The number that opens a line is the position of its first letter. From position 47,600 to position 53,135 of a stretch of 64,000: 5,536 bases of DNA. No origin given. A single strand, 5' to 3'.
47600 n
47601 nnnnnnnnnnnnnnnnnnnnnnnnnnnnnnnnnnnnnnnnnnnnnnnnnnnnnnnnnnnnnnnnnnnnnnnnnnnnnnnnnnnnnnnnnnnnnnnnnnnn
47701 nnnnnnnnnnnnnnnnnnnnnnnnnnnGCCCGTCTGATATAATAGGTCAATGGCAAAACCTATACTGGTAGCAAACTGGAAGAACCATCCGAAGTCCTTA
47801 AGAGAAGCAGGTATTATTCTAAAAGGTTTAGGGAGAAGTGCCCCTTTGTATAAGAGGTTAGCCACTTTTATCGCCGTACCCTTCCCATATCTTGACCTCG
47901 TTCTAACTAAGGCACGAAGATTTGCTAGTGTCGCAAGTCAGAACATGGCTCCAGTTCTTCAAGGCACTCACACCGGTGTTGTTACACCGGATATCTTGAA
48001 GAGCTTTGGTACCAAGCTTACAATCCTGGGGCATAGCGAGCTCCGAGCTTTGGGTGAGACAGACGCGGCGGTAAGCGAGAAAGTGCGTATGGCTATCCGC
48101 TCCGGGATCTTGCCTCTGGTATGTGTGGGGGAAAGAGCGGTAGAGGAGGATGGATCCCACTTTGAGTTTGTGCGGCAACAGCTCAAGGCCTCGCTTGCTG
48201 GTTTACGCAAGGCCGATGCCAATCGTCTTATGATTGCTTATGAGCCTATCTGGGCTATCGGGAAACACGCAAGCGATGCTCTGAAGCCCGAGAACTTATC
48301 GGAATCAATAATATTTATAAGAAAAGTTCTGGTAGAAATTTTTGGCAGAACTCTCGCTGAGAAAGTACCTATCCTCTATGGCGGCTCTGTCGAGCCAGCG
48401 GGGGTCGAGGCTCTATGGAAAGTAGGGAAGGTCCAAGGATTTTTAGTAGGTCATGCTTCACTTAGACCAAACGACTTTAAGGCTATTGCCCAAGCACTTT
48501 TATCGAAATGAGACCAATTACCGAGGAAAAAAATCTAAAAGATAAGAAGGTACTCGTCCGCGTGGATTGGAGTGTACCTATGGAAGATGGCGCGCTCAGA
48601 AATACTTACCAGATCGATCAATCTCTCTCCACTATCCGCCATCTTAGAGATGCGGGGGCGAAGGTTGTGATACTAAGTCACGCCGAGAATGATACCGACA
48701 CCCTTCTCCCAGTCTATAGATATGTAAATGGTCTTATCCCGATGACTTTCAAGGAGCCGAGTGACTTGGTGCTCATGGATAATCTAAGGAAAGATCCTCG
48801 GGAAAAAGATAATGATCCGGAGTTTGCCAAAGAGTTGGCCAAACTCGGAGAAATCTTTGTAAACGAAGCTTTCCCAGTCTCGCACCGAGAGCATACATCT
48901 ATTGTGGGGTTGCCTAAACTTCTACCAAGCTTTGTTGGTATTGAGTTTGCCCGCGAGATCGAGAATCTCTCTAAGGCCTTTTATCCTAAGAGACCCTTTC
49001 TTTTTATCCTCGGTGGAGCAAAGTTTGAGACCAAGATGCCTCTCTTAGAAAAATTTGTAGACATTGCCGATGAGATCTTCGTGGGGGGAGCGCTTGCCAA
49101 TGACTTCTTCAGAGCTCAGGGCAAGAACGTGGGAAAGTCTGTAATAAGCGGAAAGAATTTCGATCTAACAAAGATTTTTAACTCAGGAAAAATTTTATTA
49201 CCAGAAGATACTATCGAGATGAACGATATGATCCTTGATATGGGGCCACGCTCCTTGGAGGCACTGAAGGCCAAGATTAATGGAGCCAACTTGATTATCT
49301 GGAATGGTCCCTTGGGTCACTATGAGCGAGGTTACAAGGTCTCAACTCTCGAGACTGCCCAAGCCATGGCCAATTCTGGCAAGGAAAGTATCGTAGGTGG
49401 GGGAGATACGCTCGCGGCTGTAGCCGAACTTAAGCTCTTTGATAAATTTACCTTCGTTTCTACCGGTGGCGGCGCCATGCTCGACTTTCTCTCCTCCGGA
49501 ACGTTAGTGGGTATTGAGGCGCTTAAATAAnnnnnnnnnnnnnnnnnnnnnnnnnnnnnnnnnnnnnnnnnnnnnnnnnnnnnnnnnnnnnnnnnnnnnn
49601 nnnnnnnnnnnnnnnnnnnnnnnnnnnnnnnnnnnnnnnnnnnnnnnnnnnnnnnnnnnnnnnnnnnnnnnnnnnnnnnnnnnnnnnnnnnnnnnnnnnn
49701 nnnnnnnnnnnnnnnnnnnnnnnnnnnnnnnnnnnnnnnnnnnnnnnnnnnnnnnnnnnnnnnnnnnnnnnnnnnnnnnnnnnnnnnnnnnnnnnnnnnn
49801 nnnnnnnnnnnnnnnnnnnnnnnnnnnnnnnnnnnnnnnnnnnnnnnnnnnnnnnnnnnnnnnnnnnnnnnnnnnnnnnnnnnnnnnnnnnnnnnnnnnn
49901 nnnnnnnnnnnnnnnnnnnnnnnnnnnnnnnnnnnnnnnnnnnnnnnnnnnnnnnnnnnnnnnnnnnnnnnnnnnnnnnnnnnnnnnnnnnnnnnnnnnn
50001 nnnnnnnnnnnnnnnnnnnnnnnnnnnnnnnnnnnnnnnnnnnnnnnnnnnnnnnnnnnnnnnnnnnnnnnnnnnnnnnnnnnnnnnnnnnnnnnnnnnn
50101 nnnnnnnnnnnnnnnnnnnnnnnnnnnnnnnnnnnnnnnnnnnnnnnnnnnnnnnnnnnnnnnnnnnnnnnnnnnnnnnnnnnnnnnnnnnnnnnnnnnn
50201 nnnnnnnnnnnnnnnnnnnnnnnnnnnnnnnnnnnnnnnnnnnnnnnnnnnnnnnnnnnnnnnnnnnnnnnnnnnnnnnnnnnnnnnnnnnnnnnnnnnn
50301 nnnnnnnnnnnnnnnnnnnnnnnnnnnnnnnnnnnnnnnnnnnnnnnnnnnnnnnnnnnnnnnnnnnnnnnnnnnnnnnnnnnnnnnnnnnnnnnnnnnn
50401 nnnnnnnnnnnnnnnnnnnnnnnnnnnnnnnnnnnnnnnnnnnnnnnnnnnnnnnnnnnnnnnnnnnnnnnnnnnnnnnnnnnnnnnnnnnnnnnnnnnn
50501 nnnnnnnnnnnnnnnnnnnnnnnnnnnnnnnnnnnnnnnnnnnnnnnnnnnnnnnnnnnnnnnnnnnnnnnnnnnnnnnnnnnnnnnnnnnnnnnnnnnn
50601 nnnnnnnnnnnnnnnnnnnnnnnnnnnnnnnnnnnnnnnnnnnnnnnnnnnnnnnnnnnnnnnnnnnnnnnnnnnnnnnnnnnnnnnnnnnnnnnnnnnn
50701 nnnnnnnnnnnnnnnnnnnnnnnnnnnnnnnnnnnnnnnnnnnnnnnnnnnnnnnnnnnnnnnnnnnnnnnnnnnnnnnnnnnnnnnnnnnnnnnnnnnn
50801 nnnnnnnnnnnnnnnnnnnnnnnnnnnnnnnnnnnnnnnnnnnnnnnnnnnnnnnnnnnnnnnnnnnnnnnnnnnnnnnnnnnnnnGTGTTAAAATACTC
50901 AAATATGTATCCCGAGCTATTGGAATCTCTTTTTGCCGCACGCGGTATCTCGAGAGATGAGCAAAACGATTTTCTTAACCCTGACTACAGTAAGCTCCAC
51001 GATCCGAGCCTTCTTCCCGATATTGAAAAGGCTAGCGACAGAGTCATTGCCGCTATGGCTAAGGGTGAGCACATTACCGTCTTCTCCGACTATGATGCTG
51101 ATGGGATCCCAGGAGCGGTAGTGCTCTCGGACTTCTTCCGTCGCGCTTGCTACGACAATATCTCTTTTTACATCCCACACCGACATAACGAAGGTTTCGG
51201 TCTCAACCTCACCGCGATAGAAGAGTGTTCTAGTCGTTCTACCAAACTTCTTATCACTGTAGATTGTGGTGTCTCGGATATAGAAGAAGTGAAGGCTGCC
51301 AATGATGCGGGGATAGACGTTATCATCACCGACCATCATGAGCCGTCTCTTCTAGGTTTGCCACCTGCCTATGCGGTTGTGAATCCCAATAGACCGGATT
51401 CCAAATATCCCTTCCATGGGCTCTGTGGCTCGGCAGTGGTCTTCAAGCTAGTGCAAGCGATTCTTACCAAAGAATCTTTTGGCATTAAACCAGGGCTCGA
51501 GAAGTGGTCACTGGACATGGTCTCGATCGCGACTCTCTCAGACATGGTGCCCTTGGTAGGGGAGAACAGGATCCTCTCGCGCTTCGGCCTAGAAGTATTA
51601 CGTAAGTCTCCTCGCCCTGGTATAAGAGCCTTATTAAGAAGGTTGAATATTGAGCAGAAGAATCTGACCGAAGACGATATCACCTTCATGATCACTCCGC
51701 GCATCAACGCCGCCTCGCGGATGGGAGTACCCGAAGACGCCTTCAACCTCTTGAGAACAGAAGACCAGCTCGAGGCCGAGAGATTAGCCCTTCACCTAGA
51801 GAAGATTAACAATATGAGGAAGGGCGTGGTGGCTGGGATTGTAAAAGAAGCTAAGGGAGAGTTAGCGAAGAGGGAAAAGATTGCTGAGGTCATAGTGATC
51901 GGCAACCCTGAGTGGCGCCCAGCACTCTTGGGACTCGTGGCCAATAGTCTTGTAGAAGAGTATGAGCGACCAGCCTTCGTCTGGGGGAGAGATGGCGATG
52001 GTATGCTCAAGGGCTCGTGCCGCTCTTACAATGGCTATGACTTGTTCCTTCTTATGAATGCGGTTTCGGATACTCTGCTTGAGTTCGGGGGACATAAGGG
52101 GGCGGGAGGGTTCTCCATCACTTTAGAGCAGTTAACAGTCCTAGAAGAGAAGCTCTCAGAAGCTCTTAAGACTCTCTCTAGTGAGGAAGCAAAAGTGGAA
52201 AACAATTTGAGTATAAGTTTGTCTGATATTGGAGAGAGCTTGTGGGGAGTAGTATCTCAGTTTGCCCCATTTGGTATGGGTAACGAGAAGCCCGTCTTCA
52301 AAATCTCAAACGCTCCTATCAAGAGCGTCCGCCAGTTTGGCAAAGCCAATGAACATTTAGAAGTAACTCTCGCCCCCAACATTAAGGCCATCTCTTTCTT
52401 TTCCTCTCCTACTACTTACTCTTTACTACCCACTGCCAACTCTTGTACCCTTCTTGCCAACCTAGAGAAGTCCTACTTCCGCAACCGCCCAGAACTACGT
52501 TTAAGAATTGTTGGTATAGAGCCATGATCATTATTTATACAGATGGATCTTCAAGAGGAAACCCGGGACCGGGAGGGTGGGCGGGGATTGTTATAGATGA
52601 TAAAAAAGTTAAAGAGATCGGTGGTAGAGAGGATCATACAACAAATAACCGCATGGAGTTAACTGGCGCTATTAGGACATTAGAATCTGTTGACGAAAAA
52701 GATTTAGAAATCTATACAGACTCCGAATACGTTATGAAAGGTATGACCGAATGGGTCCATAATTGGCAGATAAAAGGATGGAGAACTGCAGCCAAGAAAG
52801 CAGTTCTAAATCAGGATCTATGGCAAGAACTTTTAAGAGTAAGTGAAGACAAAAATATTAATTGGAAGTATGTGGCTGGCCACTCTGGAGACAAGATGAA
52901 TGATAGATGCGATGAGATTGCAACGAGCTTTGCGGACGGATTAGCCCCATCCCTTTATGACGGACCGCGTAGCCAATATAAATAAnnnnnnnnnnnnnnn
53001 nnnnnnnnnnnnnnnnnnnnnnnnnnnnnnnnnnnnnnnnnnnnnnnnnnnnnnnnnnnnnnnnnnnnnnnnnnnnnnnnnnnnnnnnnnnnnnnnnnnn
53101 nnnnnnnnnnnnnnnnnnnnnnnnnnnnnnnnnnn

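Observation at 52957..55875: ComEC split into channel and MBL-nuclease genes with sodA inserted antisense between them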

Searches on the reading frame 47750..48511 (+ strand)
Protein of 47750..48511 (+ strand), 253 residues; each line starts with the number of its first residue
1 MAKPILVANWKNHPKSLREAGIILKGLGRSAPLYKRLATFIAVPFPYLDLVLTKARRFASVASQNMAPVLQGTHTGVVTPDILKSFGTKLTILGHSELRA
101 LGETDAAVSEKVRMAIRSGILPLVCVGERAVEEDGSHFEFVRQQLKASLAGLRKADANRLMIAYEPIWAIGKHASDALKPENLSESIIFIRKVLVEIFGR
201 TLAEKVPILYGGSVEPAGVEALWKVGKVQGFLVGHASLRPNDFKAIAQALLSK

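Call 66: search_protein_families(library=pfam, proteins=[window:47750-48511:+], max_evalue=0.001)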
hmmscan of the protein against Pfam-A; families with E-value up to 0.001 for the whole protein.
window:47750-48511:+ (253 aa): 1 family
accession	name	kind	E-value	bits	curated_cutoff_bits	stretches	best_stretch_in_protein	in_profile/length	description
PF00121.24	TIM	-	4.4e-59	200.4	20.1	1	4-249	1-244/245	Triosephosphate isomerase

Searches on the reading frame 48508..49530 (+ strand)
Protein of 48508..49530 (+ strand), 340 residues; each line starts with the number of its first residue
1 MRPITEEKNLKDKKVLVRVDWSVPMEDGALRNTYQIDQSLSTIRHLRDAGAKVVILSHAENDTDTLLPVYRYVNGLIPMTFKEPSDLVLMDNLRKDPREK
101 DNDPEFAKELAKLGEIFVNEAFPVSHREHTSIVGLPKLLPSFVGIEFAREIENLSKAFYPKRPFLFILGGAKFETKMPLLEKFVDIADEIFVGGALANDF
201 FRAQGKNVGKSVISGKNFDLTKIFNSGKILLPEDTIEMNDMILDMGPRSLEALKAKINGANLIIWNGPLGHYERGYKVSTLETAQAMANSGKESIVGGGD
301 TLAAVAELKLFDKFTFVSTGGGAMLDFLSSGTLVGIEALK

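Call 66: search_protein_families(library=pfam, proteins=[window:48508-49530:+], max_evalue=0.001)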
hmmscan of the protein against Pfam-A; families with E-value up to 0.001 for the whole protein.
window:48508-49530:+ (340 aa): 1 family
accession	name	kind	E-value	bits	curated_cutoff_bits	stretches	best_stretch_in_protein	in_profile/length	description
PF00162.24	PGK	-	3.7e-86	289.9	27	1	7-329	3-377/379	Phosphoglycerate kinase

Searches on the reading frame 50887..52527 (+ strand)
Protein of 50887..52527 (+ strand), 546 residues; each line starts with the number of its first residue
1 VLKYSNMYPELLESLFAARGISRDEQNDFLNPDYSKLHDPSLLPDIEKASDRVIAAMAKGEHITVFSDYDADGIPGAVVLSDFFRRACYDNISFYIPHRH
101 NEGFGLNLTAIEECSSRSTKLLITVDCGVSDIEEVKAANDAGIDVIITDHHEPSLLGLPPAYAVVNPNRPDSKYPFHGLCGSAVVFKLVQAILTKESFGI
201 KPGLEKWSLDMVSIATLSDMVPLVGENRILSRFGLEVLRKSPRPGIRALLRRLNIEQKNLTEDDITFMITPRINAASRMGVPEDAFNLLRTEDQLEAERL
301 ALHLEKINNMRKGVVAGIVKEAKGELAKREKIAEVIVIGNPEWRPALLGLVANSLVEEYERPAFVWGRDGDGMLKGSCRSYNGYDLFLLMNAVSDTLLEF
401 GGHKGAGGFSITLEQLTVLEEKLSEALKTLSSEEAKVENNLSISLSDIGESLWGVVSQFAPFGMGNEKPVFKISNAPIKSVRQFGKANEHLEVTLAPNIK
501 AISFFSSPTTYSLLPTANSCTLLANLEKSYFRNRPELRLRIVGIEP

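Call 3: search_protein_families(library=pfam, proteins=[window:50887-52527:+], max_evalue=0.01)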
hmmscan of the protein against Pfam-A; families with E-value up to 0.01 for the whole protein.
window:50887-52527:+ (546 aa): 3 families
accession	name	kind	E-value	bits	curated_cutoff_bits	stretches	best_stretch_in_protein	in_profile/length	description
PF01368.27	DHH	-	2.2e-23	83.3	28.1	1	62-196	1-107/125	DHH family, N-terminal domain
PF17768.7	RecJ_OB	-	2.4e-16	60.2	27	1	442-541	4-105/107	RecJ OB domain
PF02272.25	DHHA1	-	4e-11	43.7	25.9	1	337-428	6-101/102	DHHA1 domain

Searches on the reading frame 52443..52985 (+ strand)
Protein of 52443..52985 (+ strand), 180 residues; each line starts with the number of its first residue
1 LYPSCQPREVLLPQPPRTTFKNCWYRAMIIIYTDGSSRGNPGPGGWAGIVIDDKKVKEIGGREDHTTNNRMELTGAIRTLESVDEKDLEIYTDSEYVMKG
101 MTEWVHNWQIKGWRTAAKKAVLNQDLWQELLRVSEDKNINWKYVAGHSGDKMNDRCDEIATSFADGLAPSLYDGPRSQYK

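Call 3: search_protein_families(library=pfam, proteins=[window:52443-52985:+], max_evalue=0.01)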
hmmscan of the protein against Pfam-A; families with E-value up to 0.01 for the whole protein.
window:52443-52985:+ (180 aa): 1 family
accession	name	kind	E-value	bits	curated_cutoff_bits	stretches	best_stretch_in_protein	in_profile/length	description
PF00075.30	RNase_H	-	1.4e-42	145.6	25.8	1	29-162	4-138/141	RNase H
